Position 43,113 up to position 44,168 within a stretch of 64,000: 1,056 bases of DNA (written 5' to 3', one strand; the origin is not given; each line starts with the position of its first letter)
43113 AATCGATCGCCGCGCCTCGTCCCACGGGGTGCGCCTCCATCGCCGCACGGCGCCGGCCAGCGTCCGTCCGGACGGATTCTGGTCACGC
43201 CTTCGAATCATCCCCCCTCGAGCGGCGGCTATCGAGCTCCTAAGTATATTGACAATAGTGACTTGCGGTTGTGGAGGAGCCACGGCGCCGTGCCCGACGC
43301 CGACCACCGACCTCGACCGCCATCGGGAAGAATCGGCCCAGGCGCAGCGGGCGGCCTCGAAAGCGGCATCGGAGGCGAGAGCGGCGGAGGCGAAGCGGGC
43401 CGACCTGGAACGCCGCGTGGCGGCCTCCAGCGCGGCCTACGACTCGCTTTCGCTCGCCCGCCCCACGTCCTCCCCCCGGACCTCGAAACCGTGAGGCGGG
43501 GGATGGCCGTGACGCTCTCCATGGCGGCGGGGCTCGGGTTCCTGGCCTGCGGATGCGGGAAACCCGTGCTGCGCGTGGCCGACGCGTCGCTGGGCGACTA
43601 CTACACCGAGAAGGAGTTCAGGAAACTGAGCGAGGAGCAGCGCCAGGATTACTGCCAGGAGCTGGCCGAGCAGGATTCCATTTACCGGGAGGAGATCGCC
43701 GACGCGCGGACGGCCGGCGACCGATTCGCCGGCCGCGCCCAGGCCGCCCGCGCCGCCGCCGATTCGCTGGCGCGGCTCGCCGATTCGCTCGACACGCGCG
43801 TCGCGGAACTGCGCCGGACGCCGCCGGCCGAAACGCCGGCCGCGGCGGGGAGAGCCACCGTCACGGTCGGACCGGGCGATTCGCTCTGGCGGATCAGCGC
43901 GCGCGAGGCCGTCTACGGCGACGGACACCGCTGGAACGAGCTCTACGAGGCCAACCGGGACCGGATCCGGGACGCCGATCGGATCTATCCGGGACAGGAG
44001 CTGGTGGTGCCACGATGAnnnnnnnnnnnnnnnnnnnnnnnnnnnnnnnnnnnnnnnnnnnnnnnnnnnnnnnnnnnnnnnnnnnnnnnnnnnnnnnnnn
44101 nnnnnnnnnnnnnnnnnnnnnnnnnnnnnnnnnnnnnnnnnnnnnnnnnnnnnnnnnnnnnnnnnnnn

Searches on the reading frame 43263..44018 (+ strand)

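Call 55: search_protein_families(library=pfam, proteins=[window:43263-44018:+], max_evalue=0.001)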
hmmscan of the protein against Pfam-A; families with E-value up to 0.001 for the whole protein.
window:43263-44018:+ (251 aa): 1 family
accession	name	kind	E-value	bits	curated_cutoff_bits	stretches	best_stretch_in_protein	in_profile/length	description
PF01476.26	LysM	-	5.6e-11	42.7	20.9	1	201-250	2-43/43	LysM domain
